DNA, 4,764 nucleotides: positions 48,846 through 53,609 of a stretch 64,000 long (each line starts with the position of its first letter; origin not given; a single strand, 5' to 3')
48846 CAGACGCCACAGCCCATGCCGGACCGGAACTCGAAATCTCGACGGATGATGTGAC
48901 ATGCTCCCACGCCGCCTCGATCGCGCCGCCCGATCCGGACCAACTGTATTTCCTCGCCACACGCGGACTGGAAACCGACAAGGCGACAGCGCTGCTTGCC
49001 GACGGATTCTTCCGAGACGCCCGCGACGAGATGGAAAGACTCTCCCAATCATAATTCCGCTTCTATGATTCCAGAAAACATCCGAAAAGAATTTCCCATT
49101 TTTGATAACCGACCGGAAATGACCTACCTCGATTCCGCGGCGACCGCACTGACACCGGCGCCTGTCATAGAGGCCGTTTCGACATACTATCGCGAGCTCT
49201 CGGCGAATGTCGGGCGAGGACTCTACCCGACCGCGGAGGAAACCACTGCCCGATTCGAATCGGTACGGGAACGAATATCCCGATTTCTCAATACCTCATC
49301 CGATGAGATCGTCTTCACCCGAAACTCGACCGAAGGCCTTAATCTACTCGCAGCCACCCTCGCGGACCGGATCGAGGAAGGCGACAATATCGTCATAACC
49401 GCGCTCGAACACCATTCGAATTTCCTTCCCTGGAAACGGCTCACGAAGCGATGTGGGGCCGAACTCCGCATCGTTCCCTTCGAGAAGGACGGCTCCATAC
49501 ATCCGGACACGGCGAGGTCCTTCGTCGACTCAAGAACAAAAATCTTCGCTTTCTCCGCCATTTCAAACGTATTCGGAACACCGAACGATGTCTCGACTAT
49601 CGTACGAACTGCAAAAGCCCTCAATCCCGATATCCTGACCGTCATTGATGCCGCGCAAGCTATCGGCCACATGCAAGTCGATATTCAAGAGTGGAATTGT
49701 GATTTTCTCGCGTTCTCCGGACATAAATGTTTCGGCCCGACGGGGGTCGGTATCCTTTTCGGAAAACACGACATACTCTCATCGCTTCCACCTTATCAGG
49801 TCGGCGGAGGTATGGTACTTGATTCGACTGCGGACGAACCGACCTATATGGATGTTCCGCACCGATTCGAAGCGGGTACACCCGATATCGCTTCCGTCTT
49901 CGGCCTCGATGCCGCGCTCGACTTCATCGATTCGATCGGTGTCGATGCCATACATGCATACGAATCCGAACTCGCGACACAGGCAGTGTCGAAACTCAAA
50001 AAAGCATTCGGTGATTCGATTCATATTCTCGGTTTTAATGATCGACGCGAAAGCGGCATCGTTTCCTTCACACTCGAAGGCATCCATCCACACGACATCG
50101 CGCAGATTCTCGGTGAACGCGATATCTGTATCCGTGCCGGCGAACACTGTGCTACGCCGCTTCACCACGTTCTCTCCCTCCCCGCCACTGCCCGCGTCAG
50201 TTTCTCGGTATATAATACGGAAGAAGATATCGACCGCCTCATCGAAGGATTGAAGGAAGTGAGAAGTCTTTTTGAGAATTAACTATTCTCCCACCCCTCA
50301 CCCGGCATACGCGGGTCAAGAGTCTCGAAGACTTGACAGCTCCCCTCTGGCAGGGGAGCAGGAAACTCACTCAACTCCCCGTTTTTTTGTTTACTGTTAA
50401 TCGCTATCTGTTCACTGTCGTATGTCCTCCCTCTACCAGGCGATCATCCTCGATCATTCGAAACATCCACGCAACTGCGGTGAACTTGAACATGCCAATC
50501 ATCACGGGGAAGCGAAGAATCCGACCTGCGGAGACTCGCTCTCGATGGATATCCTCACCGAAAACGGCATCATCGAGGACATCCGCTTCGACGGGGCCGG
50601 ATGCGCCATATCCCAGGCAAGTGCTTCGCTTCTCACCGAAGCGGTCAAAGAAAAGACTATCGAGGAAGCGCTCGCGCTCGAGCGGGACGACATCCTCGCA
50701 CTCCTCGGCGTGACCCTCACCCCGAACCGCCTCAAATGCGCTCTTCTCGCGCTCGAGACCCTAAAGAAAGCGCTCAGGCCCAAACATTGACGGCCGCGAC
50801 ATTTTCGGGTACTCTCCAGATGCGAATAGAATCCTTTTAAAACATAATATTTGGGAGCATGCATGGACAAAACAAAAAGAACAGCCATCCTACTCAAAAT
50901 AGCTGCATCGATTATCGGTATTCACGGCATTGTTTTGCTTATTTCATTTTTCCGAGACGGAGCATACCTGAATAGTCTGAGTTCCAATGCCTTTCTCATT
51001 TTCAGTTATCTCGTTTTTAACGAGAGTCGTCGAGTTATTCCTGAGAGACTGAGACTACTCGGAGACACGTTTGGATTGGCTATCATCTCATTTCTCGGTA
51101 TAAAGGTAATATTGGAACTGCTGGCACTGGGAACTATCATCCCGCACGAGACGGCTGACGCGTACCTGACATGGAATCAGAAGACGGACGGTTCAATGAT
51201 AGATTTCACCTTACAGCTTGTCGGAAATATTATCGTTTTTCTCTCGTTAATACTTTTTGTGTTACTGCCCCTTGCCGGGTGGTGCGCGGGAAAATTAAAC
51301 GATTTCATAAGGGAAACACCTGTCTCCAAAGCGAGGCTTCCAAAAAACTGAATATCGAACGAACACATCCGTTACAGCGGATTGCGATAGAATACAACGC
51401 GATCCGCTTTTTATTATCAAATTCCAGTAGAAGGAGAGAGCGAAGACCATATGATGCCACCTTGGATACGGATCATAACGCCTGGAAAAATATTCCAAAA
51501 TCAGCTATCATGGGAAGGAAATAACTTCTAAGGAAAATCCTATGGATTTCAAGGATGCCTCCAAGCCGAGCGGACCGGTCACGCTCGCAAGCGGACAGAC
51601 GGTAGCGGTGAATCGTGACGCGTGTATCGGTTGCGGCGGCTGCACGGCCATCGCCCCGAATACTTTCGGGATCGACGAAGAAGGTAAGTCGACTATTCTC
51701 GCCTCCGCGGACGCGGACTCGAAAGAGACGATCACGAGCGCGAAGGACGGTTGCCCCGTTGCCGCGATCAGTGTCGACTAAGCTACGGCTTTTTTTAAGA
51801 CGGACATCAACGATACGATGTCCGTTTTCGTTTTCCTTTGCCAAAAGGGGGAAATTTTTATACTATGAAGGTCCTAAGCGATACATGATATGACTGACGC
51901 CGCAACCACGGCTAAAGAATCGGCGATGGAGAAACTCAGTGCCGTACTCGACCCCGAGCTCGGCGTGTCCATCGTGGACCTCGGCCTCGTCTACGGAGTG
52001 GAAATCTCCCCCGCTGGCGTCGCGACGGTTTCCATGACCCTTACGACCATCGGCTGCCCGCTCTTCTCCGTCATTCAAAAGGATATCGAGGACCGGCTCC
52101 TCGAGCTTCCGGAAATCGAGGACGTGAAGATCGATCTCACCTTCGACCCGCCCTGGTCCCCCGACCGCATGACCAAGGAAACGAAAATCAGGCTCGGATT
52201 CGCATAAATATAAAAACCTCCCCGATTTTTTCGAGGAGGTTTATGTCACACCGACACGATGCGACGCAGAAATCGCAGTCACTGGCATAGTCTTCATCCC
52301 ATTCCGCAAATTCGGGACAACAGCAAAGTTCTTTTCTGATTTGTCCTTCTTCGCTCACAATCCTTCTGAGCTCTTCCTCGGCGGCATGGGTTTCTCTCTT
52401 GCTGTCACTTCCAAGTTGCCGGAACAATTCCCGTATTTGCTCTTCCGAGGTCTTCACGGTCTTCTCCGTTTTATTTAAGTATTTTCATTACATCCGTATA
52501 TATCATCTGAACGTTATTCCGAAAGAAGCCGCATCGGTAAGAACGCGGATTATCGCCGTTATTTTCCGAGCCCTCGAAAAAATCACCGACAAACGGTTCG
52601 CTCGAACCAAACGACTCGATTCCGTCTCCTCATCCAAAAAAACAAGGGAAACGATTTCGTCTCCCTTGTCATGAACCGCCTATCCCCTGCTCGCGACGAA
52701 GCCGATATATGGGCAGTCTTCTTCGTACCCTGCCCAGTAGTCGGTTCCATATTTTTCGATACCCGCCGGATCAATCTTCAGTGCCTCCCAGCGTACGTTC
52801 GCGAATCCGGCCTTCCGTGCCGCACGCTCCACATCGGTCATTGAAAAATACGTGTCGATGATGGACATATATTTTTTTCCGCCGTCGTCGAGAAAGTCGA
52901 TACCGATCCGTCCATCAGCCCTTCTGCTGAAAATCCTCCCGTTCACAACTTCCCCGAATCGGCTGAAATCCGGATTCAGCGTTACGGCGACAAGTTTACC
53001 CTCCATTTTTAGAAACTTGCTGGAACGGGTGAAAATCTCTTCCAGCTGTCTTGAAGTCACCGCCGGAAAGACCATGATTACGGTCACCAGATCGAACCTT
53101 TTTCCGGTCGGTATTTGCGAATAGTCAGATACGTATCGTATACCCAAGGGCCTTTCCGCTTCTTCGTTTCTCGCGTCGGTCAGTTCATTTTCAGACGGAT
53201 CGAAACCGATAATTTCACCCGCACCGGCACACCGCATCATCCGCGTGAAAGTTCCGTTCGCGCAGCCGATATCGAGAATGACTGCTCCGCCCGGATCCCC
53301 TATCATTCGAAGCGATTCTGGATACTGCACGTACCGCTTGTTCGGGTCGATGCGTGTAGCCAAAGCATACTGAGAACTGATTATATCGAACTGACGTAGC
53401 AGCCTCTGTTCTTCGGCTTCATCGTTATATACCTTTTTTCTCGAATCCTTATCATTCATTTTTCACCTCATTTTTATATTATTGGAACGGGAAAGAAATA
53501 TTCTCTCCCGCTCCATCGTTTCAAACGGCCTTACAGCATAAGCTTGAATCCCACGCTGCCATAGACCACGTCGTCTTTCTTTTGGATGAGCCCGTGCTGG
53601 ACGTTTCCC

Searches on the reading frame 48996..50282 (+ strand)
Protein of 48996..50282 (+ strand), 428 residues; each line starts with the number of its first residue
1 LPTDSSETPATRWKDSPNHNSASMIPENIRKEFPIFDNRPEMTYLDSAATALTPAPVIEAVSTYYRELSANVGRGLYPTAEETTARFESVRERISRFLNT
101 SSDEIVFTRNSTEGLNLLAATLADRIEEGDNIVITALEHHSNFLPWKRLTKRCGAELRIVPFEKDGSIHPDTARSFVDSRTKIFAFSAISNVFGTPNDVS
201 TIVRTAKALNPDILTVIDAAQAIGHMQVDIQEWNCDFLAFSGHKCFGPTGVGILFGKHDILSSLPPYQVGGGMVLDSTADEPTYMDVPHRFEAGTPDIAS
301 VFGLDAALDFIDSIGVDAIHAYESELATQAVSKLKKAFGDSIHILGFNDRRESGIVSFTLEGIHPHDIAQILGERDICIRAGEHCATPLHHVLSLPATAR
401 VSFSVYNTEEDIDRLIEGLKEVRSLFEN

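Call 47: search_protein_families(library=pfam, proteins=[window:48996-50282:+], max_evalue=0.001)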
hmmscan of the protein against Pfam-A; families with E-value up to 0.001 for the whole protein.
window:48996-50282:+ (428 aa): 2 families
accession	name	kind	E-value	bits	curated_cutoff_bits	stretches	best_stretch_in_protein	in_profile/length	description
PF00266.25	Aminotran_5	-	8.2e-129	430.2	21.5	1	43-415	1-371/371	Aminotransferase class-V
PF01053.26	Cys_Met_Meta_PP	-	9.5e-05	21.5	27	1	117-241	79-195/381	Cys/Met metabolism PLP-dependent enzyme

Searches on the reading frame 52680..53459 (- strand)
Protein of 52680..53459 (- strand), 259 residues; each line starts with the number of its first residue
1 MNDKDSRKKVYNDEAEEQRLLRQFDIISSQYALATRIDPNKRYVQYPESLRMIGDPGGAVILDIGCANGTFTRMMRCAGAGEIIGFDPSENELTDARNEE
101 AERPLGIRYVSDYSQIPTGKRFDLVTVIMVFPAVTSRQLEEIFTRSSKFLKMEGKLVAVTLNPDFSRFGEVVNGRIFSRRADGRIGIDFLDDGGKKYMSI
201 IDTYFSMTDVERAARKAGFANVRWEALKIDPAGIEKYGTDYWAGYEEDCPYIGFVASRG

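Call 48: search_protein_families(library=pfam, proteins=[window:52680-53459:-], max_evalue=0.001)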
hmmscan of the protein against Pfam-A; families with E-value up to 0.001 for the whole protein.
window:52680-53459:- (259 aa): 8 families
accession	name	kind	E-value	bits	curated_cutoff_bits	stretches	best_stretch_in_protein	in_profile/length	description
PF13649.12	Methyltransf_25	-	3.9e-13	50.3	27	1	61-154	1-97/97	Methyltransferase domain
PF13489.12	Methyltransf_23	-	1.7e-12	47.8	27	1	55-222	20-162/164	Methyltransferase domain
PF08241.18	Methyltransf_11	-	9.5e-11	42.6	21.2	1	62-157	1-94/95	Methyltransferase domain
PF08242.18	Methyltransf_12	-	8.2e-10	39.7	30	1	62-156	1-98/98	Methyltransferase domain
PF13847.12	Methyltransf_31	-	4.8e-09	36.5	27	1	58-162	4-113/145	Methyltransferase domain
PF02353.26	CMAS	-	1.9e-05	24.5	27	1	58-160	63-166/273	Mycolic acid cyclopropane synthetase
PF08003.17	Methyltransf_9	-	0.00013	21.5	23.8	1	53-95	111-153/315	Protein of unknown function (DUF1698)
PF01728.25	FtsJ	-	0.00034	21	24.1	1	57-130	21-100/181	FtsJ-like methyltransferase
